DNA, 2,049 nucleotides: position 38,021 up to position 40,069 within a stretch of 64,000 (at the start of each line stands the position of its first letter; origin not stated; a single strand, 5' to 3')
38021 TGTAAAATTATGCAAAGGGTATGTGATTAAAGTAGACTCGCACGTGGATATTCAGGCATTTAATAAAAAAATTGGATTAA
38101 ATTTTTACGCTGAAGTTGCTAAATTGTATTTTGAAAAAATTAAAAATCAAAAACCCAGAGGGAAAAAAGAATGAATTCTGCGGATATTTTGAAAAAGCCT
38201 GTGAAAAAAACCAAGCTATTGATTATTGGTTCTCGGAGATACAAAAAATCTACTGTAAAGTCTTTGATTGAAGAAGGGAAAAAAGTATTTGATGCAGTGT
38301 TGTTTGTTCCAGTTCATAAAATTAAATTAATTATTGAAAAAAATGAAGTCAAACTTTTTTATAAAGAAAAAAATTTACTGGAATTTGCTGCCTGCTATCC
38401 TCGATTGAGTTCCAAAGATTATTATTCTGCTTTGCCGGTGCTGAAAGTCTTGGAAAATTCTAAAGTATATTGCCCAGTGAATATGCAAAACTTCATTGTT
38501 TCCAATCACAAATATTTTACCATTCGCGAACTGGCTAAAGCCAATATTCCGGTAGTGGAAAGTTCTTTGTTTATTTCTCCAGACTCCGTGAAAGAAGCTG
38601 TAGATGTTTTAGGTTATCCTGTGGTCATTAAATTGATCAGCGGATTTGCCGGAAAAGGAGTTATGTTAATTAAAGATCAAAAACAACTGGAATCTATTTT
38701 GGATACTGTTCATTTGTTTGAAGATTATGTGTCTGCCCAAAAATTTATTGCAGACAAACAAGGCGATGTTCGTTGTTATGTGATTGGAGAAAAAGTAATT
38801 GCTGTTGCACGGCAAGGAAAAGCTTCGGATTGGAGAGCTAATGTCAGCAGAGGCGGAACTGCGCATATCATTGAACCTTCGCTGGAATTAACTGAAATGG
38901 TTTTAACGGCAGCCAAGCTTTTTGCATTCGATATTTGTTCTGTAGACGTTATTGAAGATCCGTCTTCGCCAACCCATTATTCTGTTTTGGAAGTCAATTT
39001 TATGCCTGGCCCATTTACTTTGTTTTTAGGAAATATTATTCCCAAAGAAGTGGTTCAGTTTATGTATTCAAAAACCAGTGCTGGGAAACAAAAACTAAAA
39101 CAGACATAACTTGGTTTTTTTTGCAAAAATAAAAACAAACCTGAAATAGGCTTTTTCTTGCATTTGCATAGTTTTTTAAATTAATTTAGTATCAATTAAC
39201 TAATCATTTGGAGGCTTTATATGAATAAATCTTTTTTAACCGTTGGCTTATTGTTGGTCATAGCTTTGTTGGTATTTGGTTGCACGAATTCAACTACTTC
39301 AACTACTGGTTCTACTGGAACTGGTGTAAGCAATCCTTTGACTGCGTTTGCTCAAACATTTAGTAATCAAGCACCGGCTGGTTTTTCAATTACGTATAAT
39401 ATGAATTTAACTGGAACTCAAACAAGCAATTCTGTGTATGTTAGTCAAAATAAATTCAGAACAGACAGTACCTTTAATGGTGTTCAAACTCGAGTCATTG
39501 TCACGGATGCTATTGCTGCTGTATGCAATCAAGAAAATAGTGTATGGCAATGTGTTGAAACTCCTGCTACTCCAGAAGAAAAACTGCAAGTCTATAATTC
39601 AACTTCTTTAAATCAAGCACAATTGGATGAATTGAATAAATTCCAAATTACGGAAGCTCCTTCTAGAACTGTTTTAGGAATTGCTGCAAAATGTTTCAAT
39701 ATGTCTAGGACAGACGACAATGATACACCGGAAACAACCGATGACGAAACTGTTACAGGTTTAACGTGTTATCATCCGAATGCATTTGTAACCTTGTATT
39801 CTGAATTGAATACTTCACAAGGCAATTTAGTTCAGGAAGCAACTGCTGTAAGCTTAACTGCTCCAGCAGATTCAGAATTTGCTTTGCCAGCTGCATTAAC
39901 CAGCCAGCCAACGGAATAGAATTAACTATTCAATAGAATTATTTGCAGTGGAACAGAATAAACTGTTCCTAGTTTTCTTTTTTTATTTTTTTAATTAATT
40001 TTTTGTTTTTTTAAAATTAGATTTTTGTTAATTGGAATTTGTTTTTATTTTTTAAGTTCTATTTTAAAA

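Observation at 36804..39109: Retropepsin-like aspartic protease divergent from two tandem RimK-type ATP-grasp genes, the first catalytically degenerate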

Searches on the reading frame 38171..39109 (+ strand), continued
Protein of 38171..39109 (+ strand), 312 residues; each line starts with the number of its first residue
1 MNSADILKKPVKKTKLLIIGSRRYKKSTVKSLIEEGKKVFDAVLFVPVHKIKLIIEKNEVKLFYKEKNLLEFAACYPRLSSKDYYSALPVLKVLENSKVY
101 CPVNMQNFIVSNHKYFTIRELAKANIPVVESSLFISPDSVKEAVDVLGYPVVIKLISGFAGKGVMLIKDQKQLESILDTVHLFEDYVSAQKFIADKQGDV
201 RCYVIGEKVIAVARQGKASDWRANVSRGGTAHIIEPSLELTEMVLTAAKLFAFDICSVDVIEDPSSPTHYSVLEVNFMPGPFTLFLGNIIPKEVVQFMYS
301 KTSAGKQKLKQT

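Call 20: find_encoding_contigs(protein=P0122, flank=5000, max_places=1)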
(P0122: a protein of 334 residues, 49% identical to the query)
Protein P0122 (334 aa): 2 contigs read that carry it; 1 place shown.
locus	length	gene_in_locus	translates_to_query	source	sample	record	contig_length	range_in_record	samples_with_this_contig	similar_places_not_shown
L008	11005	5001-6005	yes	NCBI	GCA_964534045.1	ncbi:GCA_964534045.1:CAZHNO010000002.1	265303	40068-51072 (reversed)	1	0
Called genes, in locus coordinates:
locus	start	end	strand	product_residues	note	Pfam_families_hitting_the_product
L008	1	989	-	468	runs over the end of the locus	PF01406:tRNA-synt_1e, PF01921:tRNA-synt_1f (faint), PF00133:tRNA-synt_1 (faint), PF09334:tRNA-synt_1g (faint), PF09190:DALR_2, PF23493:CysS_C (weak)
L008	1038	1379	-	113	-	-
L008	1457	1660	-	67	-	-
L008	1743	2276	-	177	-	-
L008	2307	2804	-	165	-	PF18931:DUF5680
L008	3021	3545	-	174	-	PF13420:Acetyltransf_4, PF00583:Acetyltransf_1, PF13673:Acetyltransf_10, PF13508:Acetyltransf_7, PF08445:FR47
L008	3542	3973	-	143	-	PF05618:RimB-like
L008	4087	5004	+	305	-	PF08443:RimK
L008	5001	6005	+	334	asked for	PF18030:Rimk_N (weak), PF02655:ATP-grasp_3, PF02750:Synapsin_C, PF08443:RimK, PF02955:GSH-S_ATP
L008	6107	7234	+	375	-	PF08014:MATCAP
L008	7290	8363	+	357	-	PF02073:Peptidase_M29 (weak), PF26233:NicX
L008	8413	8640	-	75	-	PF20095:DUF6485 (weak)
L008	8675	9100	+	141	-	PF25056:DUF7793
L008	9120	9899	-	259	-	PF00702:Hydrolase, PF13419:HAD_2, PF13242:Hydrolase_like (faint)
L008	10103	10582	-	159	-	-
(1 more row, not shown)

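Call 45: search_protein_families(library=pfam, proteins=[L006:5993-7129:+, L006:7126-8196:+, L006:2992-3519:-], max_evalue=1)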
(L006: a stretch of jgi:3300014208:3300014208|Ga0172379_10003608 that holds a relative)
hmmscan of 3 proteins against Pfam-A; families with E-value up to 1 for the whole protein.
L006:5993-7129:+ (378 aa): 2 families
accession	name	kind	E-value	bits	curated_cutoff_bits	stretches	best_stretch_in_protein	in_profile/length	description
PF08014.17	MATCAP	-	1.4e-44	153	27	1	40-373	3-349/365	Microtubule-associated tyrosine carboxypeptidase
PF13255.11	DUF4046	-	0.034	15.1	22.8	1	122-180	18-76/90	Protein of unknown function (DUF4046)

L006:7126-8196:+ (356 aa): 3 families
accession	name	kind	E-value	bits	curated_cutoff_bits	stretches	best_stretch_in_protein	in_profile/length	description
PF02073.20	Peptidase_M29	-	1.3e-10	41.2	27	1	155-318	187-348/406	Thermophilic metalloprotease (M29)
PF09003.16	Arm-DNA-bind_1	-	0.1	13.1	22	1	253-302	6-54/74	Bacteriophage lambda integrase, Arm DNA-binding domain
PF21408.2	MTR4-like_stalk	-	0.2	12.3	24.2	1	144-176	7-37/64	Exosome RNA helicase MTR4-like, stalk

L006:2992-3519:- (175 aa): 6 families
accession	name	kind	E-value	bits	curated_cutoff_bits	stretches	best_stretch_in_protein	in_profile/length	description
PF00583.31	Acetyltransf_1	-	4.3e-12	46.8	20.7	1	61-149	28-116/116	Acetyltransferase (GNAT) family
PF13508.13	Acetyltransf_7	-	4.2e-09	37.1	27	1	69-150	6-83/84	Acetyltransferase (GNAT) domain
PF08445.16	FR47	-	1.1e-06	29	22.1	1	87-152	15-80/86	FR47-like protein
PF13420.13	Acetyltransf_4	-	2.9e-06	27.8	24.3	1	56-169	39-154/155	Acetyltransferase (GNAT) domain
PF13673.13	Acetyltransf_10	-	1.4e-05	25.5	23.6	1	48-153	12-111/128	Acetyltransferase (GNAT) domain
PF12568.14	PanZ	-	0.00045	20.1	22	1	42-136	18-104/128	Acetyltransferase (GNAT) domain, PanZ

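Call 46: search_protein_families(library=ncbifam, proteins=[L006:5993-7129:+, L006:7126-8196:+, L006:2992-3519:-], max_evalue=1)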
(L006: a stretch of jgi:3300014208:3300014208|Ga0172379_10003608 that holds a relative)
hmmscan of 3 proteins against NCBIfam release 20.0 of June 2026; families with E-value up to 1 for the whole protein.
L006:5993-7129:+ (378 aa): 1 family
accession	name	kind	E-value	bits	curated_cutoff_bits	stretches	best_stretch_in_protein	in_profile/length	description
TIGR02421.1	QEGLA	hypoth_equivalog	1.9e-46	159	338.65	1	23-376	13-360/368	flavohemoglobin expression-modulating QEGLA motif protein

L006:7126-8196:+ (356 aa): 2 families
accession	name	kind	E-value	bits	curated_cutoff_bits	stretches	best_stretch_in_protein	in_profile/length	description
NF004761.0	PRK06092.1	equivalog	0.033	13.4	260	0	53-113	40-98/268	aminodeoxychorismate lyase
NF033850.1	LCxxNW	subfamily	0.49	10.5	40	0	151-178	33-60/61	mobility-associated LCxxNW protein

L006:2992-3519:- (175 aa): 22 families
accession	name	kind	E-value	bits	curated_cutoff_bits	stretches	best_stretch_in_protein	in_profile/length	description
TIGR01575.1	rimI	equivalog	2.8e-09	37.2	86.4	1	45-156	12-119/132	ribosomal protein S18-alanine N-acetyltransferase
NF007527.0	PRK10140.1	equivalog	6e-08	32.7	236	1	46-172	33-159/162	N-acetyltransferase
NF033213.1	matur_PanM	equivalog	2.9e-06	27.1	68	1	43-137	17-108/130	aspartate 1-decarboxylase autocleavage activator PanM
NF002959.0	PRK03624.1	equivalog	3.3e-06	26.9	124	1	66-152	49-132/147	GNAT family acetyltransferase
NF011709.0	PRK15130.1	equivalog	2e-05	24.5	218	1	66-168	57-159/186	spermidine N1-acetyltransferase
NF033083.0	AAC_3_I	equivalog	9.3e-05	22.6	200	1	69-149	51-134/145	AAC(3)-I family aminoglycoside N-acetyltransferase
NF053587.1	SpmdActasePaiA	equivalog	0.00019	21.3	250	1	70-172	63-169/172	spermidine/spermine N(1)-acetyltransferase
TIGR03448.1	mycothiol_MshD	equivalog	0.00024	20.5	163.1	1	95-152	230-288/294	mycothiol synthase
NF005840.0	PRK07757.1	equivalog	0.00032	20.6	154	1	35-150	9-119/153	N-acetyltransferase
NF000165.3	AAC_6p_Entco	exception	0.0013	18.6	300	1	70-137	49-115/178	aminoglycoside N-acetyltransferase AAC(6')-Ii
NF040503.1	resist_ArsN1a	equivalog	0.0014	18.4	170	1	98-173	81-157/159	arsinothricin resistance N-acetyltransferase ArsN1 family A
NF007807.0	PRK10514.1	equivalog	0.0047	16.9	134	1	94-153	71-126/147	acetyltransferase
NF007853.0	PRK10562.1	equivalog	0.005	17.1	125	1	95-150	70-121/146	N-acetyltransferase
NF000358.1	sat2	exception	0.0051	16.6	360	1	92-153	82-144/174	streptothricin N-acetyltransferase Sat2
TIGR03103.1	trio_acet_GNAT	equivalog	0.0085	14.7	569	1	94-165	156-230/547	N-acetylglutaminylglutamine synthetase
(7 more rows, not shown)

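Call 82: predict_structure(alignment_id=A6)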
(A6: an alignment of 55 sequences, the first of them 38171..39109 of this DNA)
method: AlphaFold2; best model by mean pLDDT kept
length: 312 residues; sequences in the alignment: 55
mean_pLDDT: 88.7   pTM: 0.86
mean pLDDT of the five models: 88.7, 88.4, 88.0, 87.8, 87.0
residues with pLDDT >= 90: 206; 70-90: 75; 50-70: 21; < 50: 10
segments of 3 or more residues with pLDDT < 50: 1-3, 307-312
pLDDT, mean of each block of 10 residues (from residue 1): 51 89 94 98 98 95 97 96 92 96 92 87 95 83 89 77 85 85 73 87 98 92 87 97 97 96 90 90 94 97 63 38
secondary structure, 60 per line:
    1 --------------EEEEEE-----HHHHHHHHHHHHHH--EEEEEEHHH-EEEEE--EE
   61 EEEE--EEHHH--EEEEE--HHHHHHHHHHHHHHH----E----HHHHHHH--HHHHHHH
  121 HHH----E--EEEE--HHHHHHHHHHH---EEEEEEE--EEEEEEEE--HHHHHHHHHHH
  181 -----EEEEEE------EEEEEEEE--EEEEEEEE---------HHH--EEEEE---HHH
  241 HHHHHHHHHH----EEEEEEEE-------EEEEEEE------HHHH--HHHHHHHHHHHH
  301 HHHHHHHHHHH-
elements in order: E15-20 H26-39 E42-47 E52-56 E59-64 E74-78 H81-95 H105-111 H114-123 E131-134 H137-147 E151-157 E160-167 H170-180 E186-191 E198-205 E208-215 E230-234 H238-250 E255-262 E270-276 H283-286 H289-311

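Call 85: fold_search(model_id=the predicted structure, library=pdb)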
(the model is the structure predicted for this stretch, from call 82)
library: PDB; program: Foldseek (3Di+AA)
matches with E <= 10: 1002; with E <= 0.001: 509
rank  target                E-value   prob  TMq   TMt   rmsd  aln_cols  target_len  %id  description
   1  4iwx                  3.2e-23  1.00  0.81  0.85   2.5       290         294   24  Rimk structure at 2.85A (released 2013-05-08)
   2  7qyr_E                8.7e-23  1.00  0.82  0.88   2.5       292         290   25  Crystal structure of RimK from Pseudomonas aeruginosa PAO1 (released 2022-10-05)
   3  5zct_C                2.2e-22  1.00  0.76  0.82   3.2       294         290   25  The crystal structure of the poly-alpha-L-glutamate peptides synthetase RimK at 2.05 angstrom resolution. (released 2018-07-25)
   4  7qyr_D                2.3e-22  1.00  0.83  0.88   2.4       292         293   25  Crystal structure of RimK from Pseudomonas aeruginosa PAO1 (released 2022-10-05)
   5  5zk6                  2.3e-22  1.00  0.82  0.87   2.7       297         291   24  Crystal structure of RimK complexed with RpsF (released 2019-03-27)
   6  7qyr_A                2.8e-22  1.00  0.82  0.87   2.5       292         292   25  Crystal structure of RimK from Pseudomonas aeruginosa PAO1 (released 2022-10-05)
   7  7qyr_G                3.9e-22  1.00  0.81  0.88   2.5       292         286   24  Crystal structure of RimK from Pseudomonas aeruginosa PAO1 (released 2022-10-05)
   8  5zct_A                6.7e-22  1.00  0.77  0.82   3.2       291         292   25  The crystal structure of the poly-alpha-L-glutamate peptides synthetase RimK at 2.05 angstrom resolution. (released 2018-07-25)
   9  7qys_E                1.1e-21  1.00  0.83  0.88   2.4       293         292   24  Crystal structure of RimK from Pseudomonas syringae DC3000 (released 2022-10-05)
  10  7qys_D                1.1e-21  1.00  0.83  0.88   2.4       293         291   24  Crystal structure of RimK from Pseudomonas syringae DC3000 (released 2022-10-05)
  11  7qys_A                1.6e-21  1.00  0.81  0.87   2.4       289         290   24  Crystal structure of RimK from Pseudomonas syringae DC3000 (released 2022-10-05)
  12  7qys_L                1.7e-21  1.00  0.82  0.87   2.5       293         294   24  Crystal structure of RimK from Pseudomonas syringae DC3000 (released 2022-10-05)
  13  7qyr_B                1.7e-21  1.00  0.80  0.87   2.5       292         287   24  Crystal structure of RimK from Pseudomonas aeruginosa PAO1 (released 2022-10-05)
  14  7qyr_C                6.1e-21  1.00  0.80  0.87   2.5       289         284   24  Crystal structure of RimK from Pseudomonas aeruginosa PAO1 (released 2022-10-05)
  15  7qyr_F                6.4e-21  1.00  0.78  0.88   2.5       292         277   23  Crystal structure of RimK from Pseudomonas aeruginosa PAO1 (released 2022-10-05)
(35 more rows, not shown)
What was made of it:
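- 38171..39109 (+): Active RimK-family ATP-grasp alpha-L-amino-acid (probably glutamate) ligase, 312 aa, with every catalytic signature residue present. AF2 pLDDT is 88.7, with TM 0.81-0.88 to RimK and 0.73-0.85 to ArgX/LysX (calls 82, 85).
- ArgX and LysX are close structural matches, TM 0.73-0.85 (call 85).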

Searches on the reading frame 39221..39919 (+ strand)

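Call 3: search_protein_families(library=pfam, proteins=[window:39221-39919:+], max_evalue=0.01)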
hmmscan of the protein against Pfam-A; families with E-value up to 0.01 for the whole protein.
window:39221-39919:+ (232 aa): 0 families

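Call 4: search_protein_families(library=ncbifam, proteins=[window:39221-39919:+], max_evalue=0.01)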
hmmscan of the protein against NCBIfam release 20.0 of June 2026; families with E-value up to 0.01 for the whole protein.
window:39221-39919:+ (232 aa): 1 family
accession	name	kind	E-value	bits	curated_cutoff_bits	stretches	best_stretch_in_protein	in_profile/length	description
TIGR00541.1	hisDCase_pyru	equivalog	0.003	16.7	346.65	1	70-150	67-148/307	histidine decarboxylase, pyruvoyl type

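Call 84: search_protein_families(library=pfam, proteins=[window:39221-39919:+], max_evalue=0.1)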
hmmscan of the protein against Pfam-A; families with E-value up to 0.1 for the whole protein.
window:39221-39919:+ (232 aa): 0 families
